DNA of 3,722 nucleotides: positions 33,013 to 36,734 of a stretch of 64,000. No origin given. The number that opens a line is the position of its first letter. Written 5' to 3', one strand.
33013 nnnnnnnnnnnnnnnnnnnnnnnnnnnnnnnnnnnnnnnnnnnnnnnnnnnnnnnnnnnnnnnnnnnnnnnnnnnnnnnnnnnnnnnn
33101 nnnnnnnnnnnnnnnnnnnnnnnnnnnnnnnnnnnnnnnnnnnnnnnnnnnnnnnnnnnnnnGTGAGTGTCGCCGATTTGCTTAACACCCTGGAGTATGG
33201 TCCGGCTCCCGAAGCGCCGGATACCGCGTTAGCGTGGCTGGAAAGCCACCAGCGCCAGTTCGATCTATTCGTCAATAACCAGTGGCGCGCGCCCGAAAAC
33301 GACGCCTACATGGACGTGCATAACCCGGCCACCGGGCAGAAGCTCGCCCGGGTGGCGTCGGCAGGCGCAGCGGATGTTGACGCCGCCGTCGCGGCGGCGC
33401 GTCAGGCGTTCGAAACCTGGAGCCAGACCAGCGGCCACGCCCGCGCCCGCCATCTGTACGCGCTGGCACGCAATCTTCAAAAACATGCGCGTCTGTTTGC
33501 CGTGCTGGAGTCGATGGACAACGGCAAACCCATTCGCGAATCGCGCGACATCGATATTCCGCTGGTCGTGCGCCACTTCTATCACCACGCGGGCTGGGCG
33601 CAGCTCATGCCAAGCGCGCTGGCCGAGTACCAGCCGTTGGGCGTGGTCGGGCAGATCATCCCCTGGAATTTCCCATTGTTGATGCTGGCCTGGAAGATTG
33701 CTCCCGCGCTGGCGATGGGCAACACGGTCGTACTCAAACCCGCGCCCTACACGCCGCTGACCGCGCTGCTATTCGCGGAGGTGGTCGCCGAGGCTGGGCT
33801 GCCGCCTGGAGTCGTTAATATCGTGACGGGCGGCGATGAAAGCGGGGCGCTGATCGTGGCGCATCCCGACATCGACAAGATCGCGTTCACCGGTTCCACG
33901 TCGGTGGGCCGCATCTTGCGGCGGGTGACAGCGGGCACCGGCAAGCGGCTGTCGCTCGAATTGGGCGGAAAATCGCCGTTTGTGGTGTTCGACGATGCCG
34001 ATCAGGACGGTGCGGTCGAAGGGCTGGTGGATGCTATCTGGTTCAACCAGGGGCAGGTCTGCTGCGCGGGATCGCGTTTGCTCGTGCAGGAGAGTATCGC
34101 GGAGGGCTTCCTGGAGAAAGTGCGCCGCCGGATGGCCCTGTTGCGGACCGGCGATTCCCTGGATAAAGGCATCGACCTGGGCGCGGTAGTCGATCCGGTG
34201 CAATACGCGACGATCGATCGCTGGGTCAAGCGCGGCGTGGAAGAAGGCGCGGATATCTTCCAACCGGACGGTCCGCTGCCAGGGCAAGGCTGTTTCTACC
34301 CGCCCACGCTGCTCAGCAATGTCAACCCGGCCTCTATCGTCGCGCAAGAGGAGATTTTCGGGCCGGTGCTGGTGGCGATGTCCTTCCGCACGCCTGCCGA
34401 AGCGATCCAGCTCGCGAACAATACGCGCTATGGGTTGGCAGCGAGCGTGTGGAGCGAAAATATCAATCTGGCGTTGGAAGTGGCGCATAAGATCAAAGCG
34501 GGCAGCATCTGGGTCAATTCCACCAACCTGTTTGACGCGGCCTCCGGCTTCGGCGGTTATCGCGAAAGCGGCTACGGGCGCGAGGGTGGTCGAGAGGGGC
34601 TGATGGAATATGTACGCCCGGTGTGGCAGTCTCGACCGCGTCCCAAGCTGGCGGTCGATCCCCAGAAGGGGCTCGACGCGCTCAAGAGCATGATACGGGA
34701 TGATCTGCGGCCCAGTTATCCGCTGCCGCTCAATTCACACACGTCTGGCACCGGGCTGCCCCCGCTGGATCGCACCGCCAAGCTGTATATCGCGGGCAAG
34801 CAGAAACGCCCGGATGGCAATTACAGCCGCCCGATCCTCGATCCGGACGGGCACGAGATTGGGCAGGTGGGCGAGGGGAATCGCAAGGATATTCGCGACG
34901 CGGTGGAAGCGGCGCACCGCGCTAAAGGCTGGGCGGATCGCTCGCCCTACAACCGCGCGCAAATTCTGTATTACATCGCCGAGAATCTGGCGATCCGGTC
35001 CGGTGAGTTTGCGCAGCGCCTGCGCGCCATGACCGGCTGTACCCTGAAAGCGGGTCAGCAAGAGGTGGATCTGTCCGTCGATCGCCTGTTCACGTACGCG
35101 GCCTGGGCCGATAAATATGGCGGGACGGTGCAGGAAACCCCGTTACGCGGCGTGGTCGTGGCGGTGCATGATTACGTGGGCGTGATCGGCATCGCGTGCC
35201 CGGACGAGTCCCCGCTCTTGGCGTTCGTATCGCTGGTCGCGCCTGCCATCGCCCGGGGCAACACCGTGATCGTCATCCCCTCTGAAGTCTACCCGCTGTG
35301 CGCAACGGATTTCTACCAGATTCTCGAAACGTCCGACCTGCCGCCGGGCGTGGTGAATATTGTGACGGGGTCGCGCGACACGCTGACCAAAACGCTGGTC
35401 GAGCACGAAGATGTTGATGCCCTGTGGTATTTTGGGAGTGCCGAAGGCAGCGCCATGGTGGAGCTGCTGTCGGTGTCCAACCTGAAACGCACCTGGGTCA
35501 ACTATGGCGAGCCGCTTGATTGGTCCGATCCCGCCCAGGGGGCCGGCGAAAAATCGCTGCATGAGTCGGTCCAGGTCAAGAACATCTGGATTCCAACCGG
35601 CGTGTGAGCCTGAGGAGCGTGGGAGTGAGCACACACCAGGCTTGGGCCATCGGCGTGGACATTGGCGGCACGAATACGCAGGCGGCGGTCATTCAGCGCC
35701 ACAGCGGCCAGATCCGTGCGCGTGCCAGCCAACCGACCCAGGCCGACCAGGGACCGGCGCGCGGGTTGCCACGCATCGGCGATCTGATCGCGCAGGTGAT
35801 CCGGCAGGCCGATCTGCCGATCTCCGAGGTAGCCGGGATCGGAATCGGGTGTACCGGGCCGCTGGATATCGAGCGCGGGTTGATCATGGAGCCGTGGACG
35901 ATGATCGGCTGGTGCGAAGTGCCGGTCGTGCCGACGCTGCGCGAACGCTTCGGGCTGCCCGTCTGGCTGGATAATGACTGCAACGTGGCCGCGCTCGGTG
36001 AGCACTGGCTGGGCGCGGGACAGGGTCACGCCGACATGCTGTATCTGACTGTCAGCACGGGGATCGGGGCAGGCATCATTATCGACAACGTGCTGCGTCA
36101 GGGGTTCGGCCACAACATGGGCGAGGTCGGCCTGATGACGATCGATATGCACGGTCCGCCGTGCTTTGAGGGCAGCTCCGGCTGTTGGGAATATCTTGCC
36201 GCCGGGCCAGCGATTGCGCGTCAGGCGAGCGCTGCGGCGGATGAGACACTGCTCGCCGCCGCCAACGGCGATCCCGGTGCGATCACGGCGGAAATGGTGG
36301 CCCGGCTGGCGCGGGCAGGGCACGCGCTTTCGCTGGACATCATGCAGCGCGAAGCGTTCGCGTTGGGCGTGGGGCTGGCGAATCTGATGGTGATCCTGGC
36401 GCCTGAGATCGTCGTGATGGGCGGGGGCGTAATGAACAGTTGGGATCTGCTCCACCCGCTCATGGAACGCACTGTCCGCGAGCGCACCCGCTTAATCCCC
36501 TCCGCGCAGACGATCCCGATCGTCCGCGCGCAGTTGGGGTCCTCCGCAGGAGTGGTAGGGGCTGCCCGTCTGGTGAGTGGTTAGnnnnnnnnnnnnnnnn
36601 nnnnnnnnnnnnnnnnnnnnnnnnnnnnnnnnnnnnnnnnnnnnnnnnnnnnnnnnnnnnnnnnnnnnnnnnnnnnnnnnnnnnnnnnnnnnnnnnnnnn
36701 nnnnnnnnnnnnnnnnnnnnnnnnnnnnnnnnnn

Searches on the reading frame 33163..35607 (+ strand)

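Call 9: search_protein_families(library=pfam, proteins=[window:33163-35607:+], max_evalue=0.001)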
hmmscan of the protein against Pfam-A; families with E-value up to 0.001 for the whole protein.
window:33163-35607:+ (814 aa): 3 families
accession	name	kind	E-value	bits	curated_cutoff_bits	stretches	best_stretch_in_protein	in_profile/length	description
PF00171.27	Aldedh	-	1e-199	664.3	23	2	41-485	1-457/461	Aldehyde dehydrogenase family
PF07368.16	DUF1487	-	1.9e-05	24.7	23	0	273-327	8-60/215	Protein of unknown function (DUF1487)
PF05893.19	LuxC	-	2.4e-05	23.9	21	0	152-309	82-241/401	Acyl-CoA reductase (LuxC)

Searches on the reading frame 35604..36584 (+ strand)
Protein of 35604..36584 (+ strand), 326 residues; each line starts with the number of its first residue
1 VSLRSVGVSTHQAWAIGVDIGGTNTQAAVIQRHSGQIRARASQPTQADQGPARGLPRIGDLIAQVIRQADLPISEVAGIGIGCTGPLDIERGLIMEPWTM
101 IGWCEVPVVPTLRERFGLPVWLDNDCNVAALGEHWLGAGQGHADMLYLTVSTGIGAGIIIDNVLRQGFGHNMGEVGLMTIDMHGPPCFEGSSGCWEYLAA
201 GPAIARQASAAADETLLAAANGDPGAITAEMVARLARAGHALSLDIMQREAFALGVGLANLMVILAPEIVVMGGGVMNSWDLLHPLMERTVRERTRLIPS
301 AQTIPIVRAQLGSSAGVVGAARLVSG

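Call 9: search_protein_families(library=pfam, proteins=[window:35604-36584:+], max_evalue=0.001)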
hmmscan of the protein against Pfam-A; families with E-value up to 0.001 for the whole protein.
window:35604-36584:+ (326 aa): 3 families
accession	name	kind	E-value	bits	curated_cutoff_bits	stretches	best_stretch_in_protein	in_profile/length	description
PF00480.26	ROK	-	3.3e-60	204.6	22.9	1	16-325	2-292/294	ROK family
PF01869.26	BcrAD_BadFG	-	4.9e-06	26.7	31.5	0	16-85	1-71/271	BadF/BadG/BcrA/BcrD ATPase family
PF00370.27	FGGY_N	-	0.00039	20.5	28.8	1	16-82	3-76/245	FGGY family of carbohydrate kinases, N-terminal domain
